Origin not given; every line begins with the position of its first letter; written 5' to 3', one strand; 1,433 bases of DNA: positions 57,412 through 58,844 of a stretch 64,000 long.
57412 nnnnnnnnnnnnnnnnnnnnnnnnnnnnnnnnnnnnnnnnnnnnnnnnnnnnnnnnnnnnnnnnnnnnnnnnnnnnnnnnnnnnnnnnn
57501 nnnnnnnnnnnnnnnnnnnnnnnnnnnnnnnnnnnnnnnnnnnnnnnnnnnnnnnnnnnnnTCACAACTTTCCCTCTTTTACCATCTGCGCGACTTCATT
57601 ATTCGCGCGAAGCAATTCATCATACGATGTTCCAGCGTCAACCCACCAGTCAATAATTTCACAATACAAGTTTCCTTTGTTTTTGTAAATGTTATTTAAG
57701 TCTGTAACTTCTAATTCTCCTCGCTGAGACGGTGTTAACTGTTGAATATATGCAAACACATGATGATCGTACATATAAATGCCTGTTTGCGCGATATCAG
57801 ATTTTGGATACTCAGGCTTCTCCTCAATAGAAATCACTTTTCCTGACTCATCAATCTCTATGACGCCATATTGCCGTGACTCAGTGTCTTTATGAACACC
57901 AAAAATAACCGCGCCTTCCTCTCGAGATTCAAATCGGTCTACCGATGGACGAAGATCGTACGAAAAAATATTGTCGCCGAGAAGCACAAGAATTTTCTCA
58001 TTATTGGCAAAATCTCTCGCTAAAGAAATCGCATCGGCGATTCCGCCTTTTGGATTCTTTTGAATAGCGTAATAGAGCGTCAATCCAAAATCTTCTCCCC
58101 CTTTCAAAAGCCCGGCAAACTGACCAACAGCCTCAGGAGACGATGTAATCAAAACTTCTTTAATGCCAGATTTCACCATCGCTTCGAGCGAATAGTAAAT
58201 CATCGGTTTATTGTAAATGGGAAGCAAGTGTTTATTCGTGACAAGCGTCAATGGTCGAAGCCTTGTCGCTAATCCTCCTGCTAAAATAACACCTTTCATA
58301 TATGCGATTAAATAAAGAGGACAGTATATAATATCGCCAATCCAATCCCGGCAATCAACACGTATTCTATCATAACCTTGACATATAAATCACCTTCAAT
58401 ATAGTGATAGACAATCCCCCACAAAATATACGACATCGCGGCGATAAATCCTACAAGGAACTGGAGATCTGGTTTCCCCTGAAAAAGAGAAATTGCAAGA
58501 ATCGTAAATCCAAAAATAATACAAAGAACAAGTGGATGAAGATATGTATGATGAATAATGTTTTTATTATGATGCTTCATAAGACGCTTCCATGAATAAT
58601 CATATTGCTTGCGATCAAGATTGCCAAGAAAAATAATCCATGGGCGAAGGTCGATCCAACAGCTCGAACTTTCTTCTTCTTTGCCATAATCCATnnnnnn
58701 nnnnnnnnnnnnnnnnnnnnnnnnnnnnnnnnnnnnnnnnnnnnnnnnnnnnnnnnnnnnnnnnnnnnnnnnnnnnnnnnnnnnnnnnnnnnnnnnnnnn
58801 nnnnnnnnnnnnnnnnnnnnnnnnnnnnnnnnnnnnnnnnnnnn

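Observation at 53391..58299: rmlA-rmlB-rmlD operon without rmlC, followed by ugd and a Gmd/Rmd-like SDR, all translationally coupled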

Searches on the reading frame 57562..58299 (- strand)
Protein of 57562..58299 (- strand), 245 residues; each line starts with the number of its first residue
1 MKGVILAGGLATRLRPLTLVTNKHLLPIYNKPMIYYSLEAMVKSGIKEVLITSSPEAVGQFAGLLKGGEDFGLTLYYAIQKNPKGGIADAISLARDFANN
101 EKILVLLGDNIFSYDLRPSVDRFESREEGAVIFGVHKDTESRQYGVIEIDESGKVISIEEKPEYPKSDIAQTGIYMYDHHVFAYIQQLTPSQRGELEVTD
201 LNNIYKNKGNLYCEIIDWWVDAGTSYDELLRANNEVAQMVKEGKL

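Call 3: search_protein_families(library=pfam, proteins=[window:57562-58299:-])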
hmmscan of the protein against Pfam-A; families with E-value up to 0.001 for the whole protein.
window:57562-58299:- (245 aa): 2 families
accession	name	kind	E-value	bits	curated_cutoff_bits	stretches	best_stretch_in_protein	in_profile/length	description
PF00483.29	NTP_transferase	-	1.6e-57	195.4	21.2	1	2-237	1-243/245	Nucleotidyl transferase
PF12804.13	NTP_transf_3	-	3e-11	44.2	27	1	3-132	1-120/160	MobA-like NTP transferase domain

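Call 4: search_protein_families(library=ncbifam, proteins=[window:57562-58299:-])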
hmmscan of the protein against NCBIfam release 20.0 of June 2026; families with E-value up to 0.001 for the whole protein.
window:57562-58299:- (245 aa): 32 families (the best 25 are shown)
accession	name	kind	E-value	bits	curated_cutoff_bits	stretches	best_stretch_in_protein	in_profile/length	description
TIGR01207.1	rmlA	equivalog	2e-71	240.5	360.65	1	2-239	1-239/286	glucose-1-phosphate thymidylyltransferase RfbA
NF012024.0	PRK15480.1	equivalog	4.9e-61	206.4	588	1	2-239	5-243/292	glucose-1-phosphate thymidylyltransferase RfbA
TIGR01208.1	rmlA_long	equivalog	2.2e-59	201.1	320.25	1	2-241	1-239/353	glucose-1-phosphate thymidylyltransferase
TIGR03992.1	Arch_glmU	subfamily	1.8e-43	148.9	292.1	1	1-239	1-230/393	bifunctional sugar-1-phosphate nucleotidylyltransferase/acetyltransferase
NF041313.1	UDPGP_AglF_Halo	equivalog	1.3e-33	116.4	400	1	1-208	1-205/234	UTP--glucose-1-phosphate uridylyltransferase AglF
NF041173.1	Sug_nt_acttase_Thmprot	equivalog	4.7e-32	111.4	600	1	1-238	1-229/405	bifunctional sugar-1-phosphate nucleotidylyltransferase/acetyltransferase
NF052502.1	man1P_GTase_Rv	exception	3.6e-26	91.8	440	1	2-225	2-220/352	mannose-1-phosphate guanylyltransferase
TIGR01099.1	galU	equivalog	4.7e-26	91.9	326.8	2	74-213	95-242/261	UTP--glucose-1-phosphate uridylyltransferase GalU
NF049965.1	GlMnHpPGnyltfHddC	equivalog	5.2e-19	68.8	300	1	1-185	1-175/221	D-glycero-D-manno-heptose 1-phosphate guanosyltransferase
NF045761.1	NAMPUrTaseMurU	equivalog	1.7e-17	64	250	1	1-197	1-198/226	N-acetylmuramate alpha-1-phosphate uridylyltransferase MurU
NF003670.0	PRK05293.1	equivalog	1.6e-15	56.9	470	1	3-194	7-211/382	glucose-1-phosphate adenylyltransferase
NF007516.0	PRK10122.1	equivalog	5.4e-14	52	534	2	1-52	4-55/297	UTP--glucose-1-phosphate uridylyltransferase GalF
TIGR02091.1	glgC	equivalog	1.2e-13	50.8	424.9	1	3-193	3-212/364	glucose-1-phosphate adenylyltransferase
NF041135.1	IPPtranDIPPsyn_Thcocales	equivalog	6.8e-12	45.1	580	1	1-238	1-219/419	bifunctional L-myo-inositol-1-phosphate cytidylyltransferase/CDP-L-myo-inositol myo-inositolphosphotransferase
NF001947.0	PRK00725.1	subfamily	4.5e-11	42.2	470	1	4-181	20-219/426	glucose-1-phosphate adenylyltransferase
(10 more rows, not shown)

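Call 64: search_solved_structures(query=window:57565-58299:-, max_evalue=1e-10, show_alignments=1)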
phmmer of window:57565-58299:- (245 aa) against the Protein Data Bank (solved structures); distinct sequences matched with E-value up to 1e-10: 36.
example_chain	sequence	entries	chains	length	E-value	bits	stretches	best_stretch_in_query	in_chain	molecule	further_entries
3hl3_A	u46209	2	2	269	1e-64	221.4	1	1-240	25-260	Glucose-1-phosphate thymidylyltransferase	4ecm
4ho0_A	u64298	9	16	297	6.2e-64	218.8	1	1-238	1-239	Glucose-1-phosphate thymidylyltransferase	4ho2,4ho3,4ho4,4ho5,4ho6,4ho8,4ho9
1mc3_A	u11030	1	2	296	2e-60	207.4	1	1-238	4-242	GLUCOSE-1-PHOSPHATE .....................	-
1fxo_A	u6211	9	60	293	7.1e-59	202.3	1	2-239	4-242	GLUCOSE-1-PHOSPHATE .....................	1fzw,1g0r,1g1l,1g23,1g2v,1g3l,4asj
4arw_A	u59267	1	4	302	7.9e-59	202.1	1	2-239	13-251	GLUCOSE-1-PHOSPHATE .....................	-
3zlk_A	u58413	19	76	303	7.9e-59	202.1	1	2-239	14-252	GLUCOSE-1-PHOSPHATE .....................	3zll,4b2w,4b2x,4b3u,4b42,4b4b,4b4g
1h5r_B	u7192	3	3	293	2.6e-58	200.4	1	2-239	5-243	GLUCOSE-1-PHOSPHATE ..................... | Glucose-1-phosphate thymidylyltransferase 1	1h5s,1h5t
1h5s_A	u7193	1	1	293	2.6e-58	200.4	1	2-239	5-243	Glucose-1-phosphate thymidylyltransferase 1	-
6n0u_A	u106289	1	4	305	3.4e-58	200.1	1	2-241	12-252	Glucose-1-phosphate thymidylyltransferase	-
1h5r_A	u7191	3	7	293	3.4e-58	200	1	2-239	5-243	GLUCOSE-1-PHOSPHATE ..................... | Glucose-1-phosphate thymidylyltransferase 1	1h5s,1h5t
1h5s_D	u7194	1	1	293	4.8e-58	199.5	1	2-239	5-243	Glucose-1-phosphate thymidylyltransferase 1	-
1lvw_A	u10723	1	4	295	5.3e-58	199.4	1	1-238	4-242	glucose-1-phosphate thymidylyltransferase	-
1iim_A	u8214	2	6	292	6.1e-58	199.2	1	2-239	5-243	glucose-1-phosphate thymidylyltransferase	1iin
5ify_A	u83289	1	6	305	6.7e-58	199.1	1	2-241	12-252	Glucose-1-phosphate thymidylyltransferase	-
3pkp_A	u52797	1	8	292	8.3e-58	198.8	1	2-239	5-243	Glucose-1-phosphate thymidylyltransferase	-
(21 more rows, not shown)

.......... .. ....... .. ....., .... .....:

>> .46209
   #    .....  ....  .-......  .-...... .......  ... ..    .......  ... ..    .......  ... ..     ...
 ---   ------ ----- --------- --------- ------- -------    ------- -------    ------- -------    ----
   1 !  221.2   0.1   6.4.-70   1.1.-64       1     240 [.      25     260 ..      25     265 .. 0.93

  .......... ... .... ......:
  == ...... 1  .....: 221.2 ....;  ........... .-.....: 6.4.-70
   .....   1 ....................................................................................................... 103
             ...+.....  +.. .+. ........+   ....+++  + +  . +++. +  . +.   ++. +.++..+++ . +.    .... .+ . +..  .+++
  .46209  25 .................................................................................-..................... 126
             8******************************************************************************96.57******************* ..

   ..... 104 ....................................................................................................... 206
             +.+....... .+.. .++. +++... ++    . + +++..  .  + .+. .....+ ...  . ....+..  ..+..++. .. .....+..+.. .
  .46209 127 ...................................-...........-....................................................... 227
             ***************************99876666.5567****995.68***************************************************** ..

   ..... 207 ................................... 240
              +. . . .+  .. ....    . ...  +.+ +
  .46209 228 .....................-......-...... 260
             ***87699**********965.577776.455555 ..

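Call 83: list_cluster_members(proteins=[window:57565-58299:-, window:55689-56552:-, window:54394-55689:-, window:53394-54350:-])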
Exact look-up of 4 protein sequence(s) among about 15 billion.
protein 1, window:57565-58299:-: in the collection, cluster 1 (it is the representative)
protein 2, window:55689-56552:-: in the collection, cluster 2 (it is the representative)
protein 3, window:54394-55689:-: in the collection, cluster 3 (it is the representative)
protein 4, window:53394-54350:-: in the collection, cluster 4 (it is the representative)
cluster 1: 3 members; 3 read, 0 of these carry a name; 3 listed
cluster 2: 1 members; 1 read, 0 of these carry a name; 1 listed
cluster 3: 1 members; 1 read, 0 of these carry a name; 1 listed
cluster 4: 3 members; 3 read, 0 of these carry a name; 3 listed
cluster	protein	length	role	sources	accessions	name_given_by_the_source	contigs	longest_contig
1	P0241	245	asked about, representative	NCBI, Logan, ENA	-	-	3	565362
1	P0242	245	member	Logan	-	-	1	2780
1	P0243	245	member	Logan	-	-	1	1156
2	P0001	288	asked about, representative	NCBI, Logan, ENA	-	-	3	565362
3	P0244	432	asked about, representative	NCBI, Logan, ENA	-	-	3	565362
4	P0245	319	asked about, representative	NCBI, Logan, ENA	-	-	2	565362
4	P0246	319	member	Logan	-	-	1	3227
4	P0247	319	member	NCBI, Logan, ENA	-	-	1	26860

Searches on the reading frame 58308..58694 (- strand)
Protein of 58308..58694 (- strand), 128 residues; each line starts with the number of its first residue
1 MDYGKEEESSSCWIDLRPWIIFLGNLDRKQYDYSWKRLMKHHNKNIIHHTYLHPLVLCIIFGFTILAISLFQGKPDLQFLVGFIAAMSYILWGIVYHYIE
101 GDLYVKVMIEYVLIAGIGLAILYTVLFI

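Call 30: search_protein_families(library=pfam, proteins=[window:58308-58694:-], max_evalue=0.01)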
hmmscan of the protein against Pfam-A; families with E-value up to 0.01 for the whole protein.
window:58308-58694:- (128 aa): 1 family
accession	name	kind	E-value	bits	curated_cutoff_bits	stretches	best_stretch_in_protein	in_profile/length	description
PF18900.5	DUF5656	-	0.00036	20.4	23.3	1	84-122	201-239/242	Protein of unknown function (DUF5656)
